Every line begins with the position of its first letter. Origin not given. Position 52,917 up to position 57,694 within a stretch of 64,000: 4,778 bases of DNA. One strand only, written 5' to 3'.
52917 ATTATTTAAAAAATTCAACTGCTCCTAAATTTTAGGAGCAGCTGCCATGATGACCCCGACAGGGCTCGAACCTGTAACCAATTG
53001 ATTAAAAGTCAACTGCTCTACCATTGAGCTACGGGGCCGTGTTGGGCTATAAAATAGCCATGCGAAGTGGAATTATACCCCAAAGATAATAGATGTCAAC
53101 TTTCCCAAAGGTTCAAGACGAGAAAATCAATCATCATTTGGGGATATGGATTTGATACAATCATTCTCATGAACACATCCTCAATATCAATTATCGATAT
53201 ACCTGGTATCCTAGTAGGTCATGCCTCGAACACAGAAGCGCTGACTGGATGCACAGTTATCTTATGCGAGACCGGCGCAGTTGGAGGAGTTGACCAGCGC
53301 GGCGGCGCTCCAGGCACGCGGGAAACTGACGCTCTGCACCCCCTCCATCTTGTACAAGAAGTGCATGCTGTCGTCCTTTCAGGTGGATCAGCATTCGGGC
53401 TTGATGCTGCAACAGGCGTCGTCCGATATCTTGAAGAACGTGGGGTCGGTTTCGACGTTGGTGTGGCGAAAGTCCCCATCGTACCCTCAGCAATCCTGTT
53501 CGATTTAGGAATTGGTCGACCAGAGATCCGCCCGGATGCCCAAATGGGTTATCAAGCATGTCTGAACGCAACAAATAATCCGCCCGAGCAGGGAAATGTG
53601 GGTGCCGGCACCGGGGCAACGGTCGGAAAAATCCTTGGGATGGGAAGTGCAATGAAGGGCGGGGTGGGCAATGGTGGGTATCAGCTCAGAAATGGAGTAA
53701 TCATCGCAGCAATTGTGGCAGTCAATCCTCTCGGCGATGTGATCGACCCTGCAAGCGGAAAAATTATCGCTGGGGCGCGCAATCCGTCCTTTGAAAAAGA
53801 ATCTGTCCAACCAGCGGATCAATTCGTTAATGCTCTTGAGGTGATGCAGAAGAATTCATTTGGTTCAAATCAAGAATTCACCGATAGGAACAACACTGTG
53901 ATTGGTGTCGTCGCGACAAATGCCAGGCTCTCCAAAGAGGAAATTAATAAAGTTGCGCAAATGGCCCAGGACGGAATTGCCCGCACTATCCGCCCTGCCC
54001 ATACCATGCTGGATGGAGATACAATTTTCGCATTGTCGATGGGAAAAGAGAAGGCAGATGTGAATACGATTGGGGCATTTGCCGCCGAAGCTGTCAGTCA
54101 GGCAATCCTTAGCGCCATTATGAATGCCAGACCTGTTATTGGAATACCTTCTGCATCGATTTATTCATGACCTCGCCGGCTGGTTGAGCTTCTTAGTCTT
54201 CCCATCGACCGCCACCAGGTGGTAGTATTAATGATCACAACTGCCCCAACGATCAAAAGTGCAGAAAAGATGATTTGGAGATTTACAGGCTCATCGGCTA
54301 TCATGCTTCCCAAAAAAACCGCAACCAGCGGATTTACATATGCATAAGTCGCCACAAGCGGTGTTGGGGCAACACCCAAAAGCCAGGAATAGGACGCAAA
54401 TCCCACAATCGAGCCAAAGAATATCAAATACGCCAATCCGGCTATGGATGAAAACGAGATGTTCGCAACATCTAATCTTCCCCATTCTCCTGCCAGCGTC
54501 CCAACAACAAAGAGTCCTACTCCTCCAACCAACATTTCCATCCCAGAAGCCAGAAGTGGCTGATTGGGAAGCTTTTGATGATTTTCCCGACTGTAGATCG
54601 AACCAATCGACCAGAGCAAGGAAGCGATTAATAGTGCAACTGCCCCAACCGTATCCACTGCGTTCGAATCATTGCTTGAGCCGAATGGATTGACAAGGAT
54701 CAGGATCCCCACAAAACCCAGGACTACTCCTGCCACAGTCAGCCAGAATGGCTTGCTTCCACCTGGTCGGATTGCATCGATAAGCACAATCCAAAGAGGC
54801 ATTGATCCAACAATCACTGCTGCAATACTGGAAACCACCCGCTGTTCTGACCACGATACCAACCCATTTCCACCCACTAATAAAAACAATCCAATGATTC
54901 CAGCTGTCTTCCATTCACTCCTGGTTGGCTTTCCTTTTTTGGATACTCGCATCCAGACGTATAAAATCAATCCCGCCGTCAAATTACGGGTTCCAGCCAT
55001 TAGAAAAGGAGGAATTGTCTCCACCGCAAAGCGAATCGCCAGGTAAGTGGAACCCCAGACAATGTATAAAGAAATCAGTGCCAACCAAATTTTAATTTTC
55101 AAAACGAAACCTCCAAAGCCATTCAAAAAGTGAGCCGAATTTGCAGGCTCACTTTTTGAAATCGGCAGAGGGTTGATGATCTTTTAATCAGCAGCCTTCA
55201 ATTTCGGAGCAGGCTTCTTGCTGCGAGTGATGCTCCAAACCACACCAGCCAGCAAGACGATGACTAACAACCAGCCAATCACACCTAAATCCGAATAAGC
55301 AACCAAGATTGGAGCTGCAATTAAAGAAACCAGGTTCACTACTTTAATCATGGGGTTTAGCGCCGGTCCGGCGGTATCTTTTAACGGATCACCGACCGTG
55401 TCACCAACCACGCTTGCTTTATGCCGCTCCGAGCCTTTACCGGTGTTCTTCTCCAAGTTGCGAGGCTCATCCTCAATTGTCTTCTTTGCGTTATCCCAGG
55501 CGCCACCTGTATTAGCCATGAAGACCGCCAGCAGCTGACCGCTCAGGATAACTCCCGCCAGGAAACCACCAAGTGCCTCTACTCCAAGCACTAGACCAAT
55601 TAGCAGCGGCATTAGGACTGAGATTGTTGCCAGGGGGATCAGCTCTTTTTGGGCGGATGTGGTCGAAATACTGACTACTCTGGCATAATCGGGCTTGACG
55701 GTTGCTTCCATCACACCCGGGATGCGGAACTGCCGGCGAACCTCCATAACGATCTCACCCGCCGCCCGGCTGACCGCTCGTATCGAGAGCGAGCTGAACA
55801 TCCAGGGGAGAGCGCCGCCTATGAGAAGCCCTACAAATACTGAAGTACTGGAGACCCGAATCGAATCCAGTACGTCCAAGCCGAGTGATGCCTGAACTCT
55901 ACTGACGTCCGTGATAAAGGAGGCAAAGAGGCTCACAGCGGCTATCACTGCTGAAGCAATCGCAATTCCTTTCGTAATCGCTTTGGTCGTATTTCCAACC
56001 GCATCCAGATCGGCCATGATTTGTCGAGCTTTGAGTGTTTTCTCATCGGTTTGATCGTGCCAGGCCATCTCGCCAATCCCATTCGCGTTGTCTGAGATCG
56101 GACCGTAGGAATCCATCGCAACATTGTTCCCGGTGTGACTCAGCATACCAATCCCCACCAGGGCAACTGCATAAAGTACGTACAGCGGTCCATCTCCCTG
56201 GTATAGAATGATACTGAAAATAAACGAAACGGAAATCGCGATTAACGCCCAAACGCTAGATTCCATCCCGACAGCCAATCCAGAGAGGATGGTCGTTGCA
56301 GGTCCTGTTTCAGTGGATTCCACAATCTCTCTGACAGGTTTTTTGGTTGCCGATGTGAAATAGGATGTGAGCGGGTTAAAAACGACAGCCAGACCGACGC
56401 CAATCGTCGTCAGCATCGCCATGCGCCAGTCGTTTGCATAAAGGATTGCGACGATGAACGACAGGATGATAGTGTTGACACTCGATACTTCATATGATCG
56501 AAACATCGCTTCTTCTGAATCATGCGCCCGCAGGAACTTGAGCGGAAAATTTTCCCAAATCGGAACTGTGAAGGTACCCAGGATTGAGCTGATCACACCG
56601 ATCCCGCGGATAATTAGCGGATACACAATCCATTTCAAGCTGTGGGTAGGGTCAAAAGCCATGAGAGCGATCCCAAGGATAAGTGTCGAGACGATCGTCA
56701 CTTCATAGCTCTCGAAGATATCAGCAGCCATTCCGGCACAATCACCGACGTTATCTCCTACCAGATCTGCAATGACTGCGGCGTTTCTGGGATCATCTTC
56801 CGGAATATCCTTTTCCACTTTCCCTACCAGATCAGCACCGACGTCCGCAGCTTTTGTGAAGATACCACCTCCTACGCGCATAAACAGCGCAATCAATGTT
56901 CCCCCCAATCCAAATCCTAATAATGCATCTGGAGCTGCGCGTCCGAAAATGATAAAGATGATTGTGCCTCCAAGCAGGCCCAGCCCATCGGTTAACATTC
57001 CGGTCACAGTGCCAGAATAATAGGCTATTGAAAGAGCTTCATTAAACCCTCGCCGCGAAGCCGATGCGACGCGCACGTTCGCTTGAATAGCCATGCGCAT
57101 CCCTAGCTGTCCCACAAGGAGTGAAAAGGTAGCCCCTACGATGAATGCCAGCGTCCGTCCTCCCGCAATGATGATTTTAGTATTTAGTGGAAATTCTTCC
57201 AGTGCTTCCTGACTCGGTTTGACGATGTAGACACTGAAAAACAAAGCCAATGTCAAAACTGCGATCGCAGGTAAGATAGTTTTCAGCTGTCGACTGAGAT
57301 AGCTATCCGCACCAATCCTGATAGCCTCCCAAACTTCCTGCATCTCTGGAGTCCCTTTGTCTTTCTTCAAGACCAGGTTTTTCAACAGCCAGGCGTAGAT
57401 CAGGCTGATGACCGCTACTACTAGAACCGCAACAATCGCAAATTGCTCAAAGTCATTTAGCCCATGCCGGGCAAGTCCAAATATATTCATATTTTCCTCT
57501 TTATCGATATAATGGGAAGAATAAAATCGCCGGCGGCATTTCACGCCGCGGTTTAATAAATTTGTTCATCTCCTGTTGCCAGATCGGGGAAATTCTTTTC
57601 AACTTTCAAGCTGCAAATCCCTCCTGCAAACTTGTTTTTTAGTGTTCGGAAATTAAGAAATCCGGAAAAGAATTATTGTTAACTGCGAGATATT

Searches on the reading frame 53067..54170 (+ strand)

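Call 48: search_protein_families(library=pfam, proteins=[window:53067-54170:+], max_evalue=0.00001)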
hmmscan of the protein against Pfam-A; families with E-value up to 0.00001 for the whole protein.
window:53067-54170:+ (367 aa): 1 family
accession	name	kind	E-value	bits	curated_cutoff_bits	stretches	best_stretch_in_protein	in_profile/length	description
PF03576.19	Peptidase_S58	-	4.8e-47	161.4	23.9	1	41-359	2-301/307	Peptidase family S58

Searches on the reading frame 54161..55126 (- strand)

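Call 48: search_protein_families(library=pfam, proteins=[window:54161-55126:-], max_evalue=0.00001)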
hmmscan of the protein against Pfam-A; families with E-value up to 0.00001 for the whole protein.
window:54161-55126:- (321 aa): 1 family
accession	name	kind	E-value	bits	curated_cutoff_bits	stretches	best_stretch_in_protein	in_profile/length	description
PF00892.27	EamA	-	1.5e-29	103.5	28.2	2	15-145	5-134/135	EamA-like transporter family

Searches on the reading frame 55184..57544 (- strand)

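Call 48: search_protein_families(library=pfam, proteins=[window:55184-57544:-], max_evalue=0.00001)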
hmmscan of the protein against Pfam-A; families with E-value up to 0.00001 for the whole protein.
window:55184-57544:- (786 aa): 1 family
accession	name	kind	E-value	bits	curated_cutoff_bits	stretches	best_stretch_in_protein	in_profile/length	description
PF03030.21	H_PPase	-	9.4e-240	798.1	29.7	1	45-742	1-644/645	Inorganic H+ pyrophosphatase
